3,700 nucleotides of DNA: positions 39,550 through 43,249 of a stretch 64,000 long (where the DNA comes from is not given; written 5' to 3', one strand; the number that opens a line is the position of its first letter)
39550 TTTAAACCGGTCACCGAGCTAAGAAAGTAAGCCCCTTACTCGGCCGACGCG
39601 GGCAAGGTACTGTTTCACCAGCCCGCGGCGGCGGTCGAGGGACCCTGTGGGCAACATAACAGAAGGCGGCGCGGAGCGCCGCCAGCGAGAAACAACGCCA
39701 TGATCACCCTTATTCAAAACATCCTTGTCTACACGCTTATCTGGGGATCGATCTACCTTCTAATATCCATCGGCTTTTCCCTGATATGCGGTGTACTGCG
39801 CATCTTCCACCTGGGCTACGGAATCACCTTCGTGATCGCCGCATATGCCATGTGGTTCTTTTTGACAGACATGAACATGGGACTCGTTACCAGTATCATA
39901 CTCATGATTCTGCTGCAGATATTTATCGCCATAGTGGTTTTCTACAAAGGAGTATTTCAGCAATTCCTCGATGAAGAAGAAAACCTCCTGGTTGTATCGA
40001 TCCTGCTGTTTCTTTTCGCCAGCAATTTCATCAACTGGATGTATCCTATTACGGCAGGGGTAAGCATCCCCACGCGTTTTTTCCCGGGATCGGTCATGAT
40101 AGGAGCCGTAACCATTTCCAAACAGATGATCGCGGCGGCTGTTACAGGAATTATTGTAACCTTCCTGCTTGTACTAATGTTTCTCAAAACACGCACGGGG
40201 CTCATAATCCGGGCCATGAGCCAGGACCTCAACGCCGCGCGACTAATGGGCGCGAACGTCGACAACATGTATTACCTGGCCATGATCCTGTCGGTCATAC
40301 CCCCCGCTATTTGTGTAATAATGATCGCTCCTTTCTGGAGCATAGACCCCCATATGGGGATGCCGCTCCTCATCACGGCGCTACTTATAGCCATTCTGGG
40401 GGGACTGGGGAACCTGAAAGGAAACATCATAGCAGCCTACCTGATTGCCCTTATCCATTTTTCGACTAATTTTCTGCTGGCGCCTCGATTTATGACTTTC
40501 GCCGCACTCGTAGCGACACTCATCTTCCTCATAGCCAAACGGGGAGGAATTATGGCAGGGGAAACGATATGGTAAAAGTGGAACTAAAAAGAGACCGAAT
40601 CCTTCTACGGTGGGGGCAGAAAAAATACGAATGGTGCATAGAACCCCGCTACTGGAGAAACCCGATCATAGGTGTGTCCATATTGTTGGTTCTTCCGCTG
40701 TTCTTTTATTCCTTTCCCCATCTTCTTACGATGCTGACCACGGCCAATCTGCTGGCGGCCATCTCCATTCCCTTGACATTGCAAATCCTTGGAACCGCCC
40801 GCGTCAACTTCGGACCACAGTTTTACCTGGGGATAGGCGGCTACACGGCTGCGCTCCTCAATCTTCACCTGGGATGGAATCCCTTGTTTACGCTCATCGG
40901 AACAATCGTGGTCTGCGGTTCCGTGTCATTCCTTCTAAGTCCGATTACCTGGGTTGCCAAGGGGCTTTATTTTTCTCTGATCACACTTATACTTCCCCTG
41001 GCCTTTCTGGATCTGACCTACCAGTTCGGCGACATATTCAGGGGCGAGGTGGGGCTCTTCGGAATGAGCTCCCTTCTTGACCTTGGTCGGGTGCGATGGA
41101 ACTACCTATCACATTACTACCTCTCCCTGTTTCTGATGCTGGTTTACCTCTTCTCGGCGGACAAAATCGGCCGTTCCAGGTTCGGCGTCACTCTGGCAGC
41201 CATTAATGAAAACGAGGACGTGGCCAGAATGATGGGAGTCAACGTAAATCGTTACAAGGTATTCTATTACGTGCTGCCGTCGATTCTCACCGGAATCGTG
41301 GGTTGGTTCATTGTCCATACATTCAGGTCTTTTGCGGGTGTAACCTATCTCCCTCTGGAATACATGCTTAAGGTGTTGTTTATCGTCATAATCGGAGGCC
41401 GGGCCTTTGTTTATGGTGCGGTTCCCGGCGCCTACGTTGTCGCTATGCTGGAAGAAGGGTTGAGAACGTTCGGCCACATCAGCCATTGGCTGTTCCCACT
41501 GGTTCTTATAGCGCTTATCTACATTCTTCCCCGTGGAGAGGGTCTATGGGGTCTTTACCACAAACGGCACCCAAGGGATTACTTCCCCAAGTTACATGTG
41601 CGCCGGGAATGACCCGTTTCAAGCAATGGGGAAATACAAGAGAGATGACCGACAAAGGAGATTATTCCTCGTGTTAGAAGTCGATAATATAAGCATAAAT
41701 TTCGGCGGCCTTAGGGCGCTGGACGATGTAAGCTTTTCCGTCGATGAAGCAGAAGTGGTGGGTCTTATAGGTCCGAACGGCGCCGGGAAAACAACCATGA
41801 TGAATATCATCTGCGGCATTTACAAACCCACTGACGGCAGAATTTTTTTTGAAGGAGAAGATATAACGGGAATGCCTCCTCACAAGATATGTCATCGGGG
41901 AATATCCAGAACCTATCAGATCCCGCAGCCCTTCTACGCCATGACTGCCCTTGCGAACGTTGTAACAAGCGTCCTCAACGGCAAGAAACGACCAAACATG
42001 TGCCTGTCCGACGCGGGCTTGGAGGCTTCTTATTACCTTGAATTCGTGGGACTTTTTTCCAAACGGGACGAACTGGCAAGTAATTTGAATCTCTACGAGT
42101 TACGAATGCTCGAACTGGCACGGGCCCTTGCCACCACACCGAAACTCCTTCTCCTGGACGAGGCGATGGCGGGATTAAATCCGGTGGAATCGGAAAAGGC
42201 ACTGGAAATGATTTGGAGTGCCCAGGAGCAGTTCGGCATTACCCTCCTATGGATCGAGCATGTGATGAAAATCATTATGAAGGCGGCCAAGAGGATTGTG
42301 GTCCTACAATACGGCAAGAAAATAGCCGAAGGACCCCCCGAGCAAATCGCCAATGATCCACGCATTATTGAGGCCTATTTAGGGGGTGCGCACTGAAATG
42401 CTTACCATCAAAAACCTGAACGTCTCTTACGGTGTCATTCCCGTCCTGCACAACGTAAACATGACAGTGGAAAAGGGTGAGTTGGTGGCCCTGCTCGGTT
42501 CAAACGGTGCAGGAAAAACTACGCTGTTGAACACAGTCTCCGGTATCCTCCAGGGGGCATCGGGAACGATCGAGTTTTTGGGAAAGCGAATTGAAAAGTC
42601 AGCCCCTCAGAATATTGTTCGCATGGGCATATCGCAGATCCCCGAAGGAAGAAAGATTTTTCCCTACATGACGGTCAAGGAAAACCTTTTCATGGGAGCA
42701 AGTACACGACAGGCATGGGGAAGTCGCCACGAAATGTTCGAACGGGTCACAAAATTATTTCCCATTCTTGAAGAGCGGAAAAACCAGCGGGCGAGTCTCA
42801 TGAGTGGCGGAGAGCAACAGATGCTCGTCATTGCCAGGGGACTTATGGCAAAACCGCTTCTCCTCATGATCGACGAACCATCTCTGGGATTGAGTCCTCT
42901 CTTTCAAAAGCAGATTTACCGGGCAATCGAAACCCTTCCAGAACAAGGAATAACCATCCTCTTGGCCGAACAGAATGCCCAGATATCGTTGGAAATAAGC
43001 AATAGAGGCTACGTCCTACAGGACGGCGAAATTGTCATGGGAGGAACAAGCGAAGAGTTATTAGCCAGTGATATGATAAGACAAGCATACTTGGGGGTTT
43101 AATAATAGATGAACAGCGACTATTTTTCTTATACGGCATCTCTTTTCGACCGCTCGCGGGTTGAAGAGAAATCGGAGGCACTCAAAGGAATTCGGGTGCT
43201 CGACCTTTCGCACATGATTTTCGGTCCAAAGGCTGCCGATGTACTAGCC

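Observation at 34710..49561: Twelve-gene sigma-54 regulon: uptake, CoA activation and (trans)carboxylation of an unknown acid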

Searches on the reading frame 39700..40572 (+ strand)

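Call 4: search_protein_families(library=pfam, proteins=[window:39700-40572:+])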
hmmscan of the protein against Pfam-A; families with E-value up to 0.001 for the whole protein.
window:39700-40572:+ (291 aa): 1 family
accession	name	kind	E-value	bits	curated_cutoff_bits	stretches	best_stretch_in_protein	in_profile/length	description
PF02653.21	BPD_transp_2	-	1.7e-25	90.2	26.8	1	9-278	2-267/269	Branched-chain amino acid transport system / permease component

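Call 5: search_protein_families(library=ncbifam, proteins=[window:39700-40572:+])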
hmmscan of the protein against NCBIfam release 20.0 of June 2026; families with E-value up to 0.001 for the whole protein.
window:39700-40572:+ (291 aa): 3 families
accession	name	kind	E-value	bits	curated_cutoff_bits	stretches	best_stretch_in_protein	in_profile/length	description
TIGR03409.1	urea_trans_UrtB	equivalog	5.7e-17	62.3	250.3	1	9-286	4-287/291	urea ABC transporter permease subunit UrtB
TIGR03622.1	urea_t_UrtB_arc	equivalog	1.6e-11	44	374.25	1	20-284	15-276/284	urea ABC transporter, permease protein UrtB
NF008011.0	PRK10740.1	equivalog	3e-09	37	379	1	10-278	13-293/308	high-affinity branched-chain amino acid ABC transporter permease LivH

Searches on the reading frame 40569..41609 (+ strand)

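Call 4: search_protein_families(library=pfam, proteins=[window:40569-41609:+])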
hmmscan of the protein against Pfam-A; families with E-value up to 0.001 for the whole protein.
window:40569-41609:+ (347 aa): 1 family
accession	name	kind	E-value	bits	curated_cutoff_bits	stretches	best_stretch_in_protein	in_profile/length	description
PF02653.21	BPD_transp_2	-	3e-31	109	26.8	1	52-319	2-267/269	Branched-chain amino acid transport system / permease component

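Call 5: search_protein_families(library=ncbifam, proteins=[window:40569-41609:+])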
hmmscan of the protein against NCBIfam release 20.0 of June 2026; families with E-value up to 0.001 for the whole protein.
window:40569-41609:+ (347 aa): 10 families
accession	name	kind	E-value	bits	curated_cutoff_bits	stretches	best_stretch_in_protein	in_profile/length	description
TIGR03408.1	urea_trans_UrtC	equivalog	5.8e-21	75.5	296.2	1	102-328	85-312/313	urea ABC transporter permease subunit UrtC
TIGR03727.1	urea_t_UrtC_arc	equivalog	8.1e-12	44.7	575.55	1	27-323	27-336/369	urea ABC transporter, permease protein UrtC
TIGR03409.1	urea_trans_UrtB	equivalog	1e-08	35.2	250.3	1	187-326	149-285/291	urea ABC transporter permease subunit UrtB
NF007067.0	PRK09512.1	equivalog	1.8e-07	30.7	398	1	21-307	15-301/321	ribose ABC transporter permease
NF008630.0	PRK11618.1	equivalog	3.6e-07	29.7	363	1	187-318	168-303/331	galactofuranose ABC transporter, permease protein YjfF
NF040906.3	GguB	equivalog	8.4e-06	25.2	450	1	189-307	234-353/375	multiple monosaccharide ABC transporter permease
NF008450.0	PRK11301.1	subfamily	1e-05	25.2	366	1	182-323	264-404/418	high-affinity branched-chain amino acid ABC transporter permease LivM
NF008441.0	PRK11285.1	equivalog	1.2e-05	24.7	378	1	135-292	132-286/333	L-arabinose ABC transporter permease AraH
NF007014.0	PRK09478.1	equivalog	9.2e-05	21.9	386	1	170-306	176-311/336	galactose/methyl galactoside ABC transporter permease MglC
TIGR03622.1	urea_t_UrtB_arc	equivalog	0.00092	18.6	374.25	0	61-319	15-269/284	urea ABC transporter, permease protein UrtB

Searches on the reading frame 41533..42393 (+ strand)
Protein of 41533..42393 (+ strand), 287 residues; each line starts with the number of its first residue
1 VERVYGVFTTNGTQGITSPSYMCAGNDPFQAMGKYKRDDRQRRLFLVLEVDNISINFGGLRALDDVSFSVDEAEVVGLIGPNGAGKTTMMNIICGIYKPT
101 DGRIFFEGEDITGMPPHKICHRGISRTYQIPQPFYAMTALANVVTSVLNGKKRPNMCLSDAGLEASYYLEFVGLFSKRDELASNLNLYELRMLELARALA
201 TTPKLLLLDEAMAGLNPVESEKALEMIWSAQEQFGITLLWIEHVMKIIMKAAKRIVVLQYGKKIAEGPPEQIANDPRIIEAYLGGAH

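Call 4: search_protein_families(library=pfam, proteins=[window:41533-42393:+])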
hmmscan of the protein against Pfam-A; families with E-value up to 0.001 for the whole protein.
window:41533-42393:+ (287 aa): 3 families
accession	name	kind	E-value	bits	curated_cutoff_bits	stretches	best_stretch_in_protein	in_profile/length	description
PF00005.33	ABC_tran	-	1.6e-25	90.7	25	1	63-212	1-136/137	ABC transporter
PF12399.14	BCA_ABC_TP_C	-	1.3e-09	37.9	25.5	1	262-287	1-26/27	Branched-chain amino acid ATP-binding cassette transporter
PF13476.12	AAA_23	-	0.00094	20.3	27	0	56-94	6-40/201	AAA domain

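Call 5: search_protein_families(library=ncbifam, proteins=[window:41533-42393:+])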
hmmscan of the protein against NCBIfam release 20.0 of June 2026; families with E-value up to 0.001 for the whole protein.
window:41533-42393:+ (287 aa): 183 families (the best 25 are shown)
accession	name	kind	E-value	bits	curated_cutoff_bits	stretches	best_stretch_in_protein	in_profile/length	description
NF008449.1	PRK11300.1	equivalog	7.7e-64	215.4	362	1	47-285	5-254/255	high-affinity branched-chain amino acid ABC transporter ATP-binding protein LivG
TIGR03411.1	urea_trans_UrtD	equivalog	9.3e-55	185.9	304.1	1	47-284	2-241/242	urea ABC transporter ATP-binding protein UrtD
TIGR04406.1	LPS_export_lptB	equivalog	2.6e-41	141.5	240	1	48-285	2-235/239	LPS export ABC transporter ATP-binding protein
TIGR03265.1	PhnT2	equivalog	8.6e-36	123.9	457.7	1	48-277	5-227/353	putative 2-aminoethylphosphonate ABC transporter ATP-binding protein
NF008144.0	PRK10895.1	equivalog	1.6e-34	119.5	381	1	48-285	4-237/241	LPS export ABC transporter ATP-binding protein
TIGR03864.1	PQQ_ABC_ATP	hypoth_equivalog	3.1e-34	118.5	302.25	1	48-275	2-222/236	ABC transporter, ATP-binding subunit, PQQ-dependent alcohol dehydrogenase system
TIGR03410.1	urea_trans_UrtE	equivalog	7.9e-34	117.1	285.8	1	48-274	1-221/230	urea ABC transporter ATP-binding subunit UrtE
TIGR01188.1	drrA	subfamily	3.4e-32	111.9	312.45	1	57-272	3-211/302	daunorubicin resistance ABC transporter, ATP-binding protein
TIGR04521.1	ECF_ATPase_2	equivalog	4.3e-32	111.3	330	1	61-280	19-240/279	energy-coupling factor transporter ATPase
NF043075.1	MMSYN1_0197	equivalog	4.6e-32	111.3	550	1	47-277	2-225/341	spermidine/putrescine ABC transporter ATP-binding protein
TIGR02315.1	ABC_phnC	equivalog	7.2e-32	110.7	266.1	1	47-275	1-236/243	phosphonate ABC transporter ATP-binding protein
TIGR00968.1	3a0106s01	subfamily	2.3e-31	109.1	342.75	1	49-277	2-223/237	sulfate ABC transporter ATP-binding protein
NF040905.2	GguA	equivalog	3.7e-31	108.1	810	1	47-281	1-236/500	multiple monosaccharide ABC transporter ATP-binding protein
NF010069.0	PRK13549.1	equivalog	5e-31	107.7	699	1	47-281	5-238/513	xylose ABC transporter ATP-binding protein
NF008626.0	PRK11614.1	equivalog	9.5e-31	107.1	441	1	47-285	5-237/237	high-affinity branched-chain amino acid ABC transporter ATP-binding protein LivF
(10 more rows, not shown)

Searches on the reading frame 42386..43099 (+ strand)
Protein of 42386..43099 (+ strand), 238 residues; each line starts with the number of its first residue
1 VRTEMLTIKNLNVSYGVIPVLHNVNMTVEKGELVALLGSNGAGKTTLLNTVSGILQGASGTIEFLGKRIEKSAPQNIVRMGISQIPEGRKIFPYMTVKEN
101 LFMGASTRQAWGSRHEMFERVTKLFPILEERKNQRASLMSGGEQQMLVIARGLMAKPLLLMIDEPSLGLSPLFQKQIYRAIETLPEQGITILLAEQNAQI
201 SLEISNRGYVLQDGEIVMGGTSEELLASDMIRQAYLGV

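Call 4: search_protein_families(library=pfam, proteins=[window:42386-43099:+])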
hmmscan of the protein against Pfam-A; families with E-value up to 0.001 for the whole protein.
window:42386-43099:+ (238 aa): 3 families
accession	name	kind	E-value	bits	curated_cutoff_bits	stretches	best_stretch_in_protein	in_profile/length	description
PF00005.33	ABC_tran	-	9.3e-31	107.7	25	1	21-166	1-136/137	ABC transporter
PF13304.12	AAA_21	-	9.3e-09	36.2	27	1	129-193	228-295/304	AAA domain, putative AbiEii toxin, Type IV TA system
PF13555.12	AAA_29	-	0.00045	20.4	27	1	23-59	14-50/61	P-loop containing region of AAA domain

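Call 5: search_protein_families(library=ncbifam, proteins=[window:42386-43099:+])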
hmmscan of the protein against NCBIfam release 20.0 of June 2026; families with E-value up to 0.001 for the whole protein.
window:42386-43099:+ (238 aa): 187 families (the best 25 are shown)
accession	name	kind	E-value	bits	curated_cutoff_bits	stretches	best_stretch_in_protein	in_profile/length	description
NF008626.0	PRK11614.1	equivalog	2.3e-73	246.5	441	1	1-237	1-236/237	high-affinity branched-chain amino acid ABC transporter ATP-binding protein LivF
TIGR03410.1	urea_trans_UrtE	equivalog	2.1e-62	210.6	285.8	1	6-232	1-225/230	urea ABC transporter ATP-binding subunit UrtE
TIGR04406.1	LPS_export_lptB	equivalog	4.9e-48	163.5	240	1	6-237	2-234/239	LPS export ABC transporter ATP-binding protein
NF008449.1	PRK11300.1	equivalog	2e-39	135.4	362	1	2-237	2-253/255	high-affinity branched-chain amino acid ABC transporter ATP-binding protein LivG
NF011967.0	PRK15439.1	equivalog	3.3e-39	134.7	586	1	4-231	10-233/510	autoinducer 2 ABC transporter ATP-binding protein LsrA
TIGR01188.1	drrA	subfamily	8.3e-37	127.1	312.45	1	15-226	3-212/302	daunorubicin resistance ABC transporter, ATP-binding protein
TIGR03411.1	urea_trans_UrtD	equivalog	3e-36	125.3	304.1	1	5-237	2-241/242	urea ABC transporter ATP-binding protein UrtD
NF008144.0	PRK10895.1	equivalog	3.1e-35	121.8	381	1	5-237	3-236/241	LPS export ABC transporter ATP-binding protein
TIGR03864.1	PQQ_ABC_ATP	hypoth_equivalog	1.6e-34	119.4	302.25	1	6-229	2-223/236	ABC transporter, ATP-binding subunit, PQQ-dependent alcohol dehydrogenase system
NF008030.0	PRK10762.1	equivalog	2.2e-34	119.1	745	2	4-125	3-126/501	ribose ABC transporter ATP-binding protein RbsA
TIGR02315.1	ABC_phnC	equivalog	3.2e-34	118.4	266.1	1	5-230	1-238/243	phosphonate ABC transporter ATP-binding protein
NF010068.0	PRK13548.1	equivalog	2.4e-32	112.1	261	1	3-235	3-240/261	heme ABC transporter ATP-binding protein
TIGR03265.1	PhnT2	equivalog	3.3e-32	112.1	457.7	1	4-226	3-223/353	putative 2-aminoethylphosphonate ABC transporter ATP-binding protein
NF041861.1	YtfR_transport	equivalog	9.3e-32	110.1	850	2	5-109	1-105/492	galactofuranose ABC transporter, ATP-binding protein YtfR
TIGR02673.1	FtsE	equivalog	1.1e-31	110.2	264.85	1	5-214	1-213/214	cell division ATP-binding protein FtsE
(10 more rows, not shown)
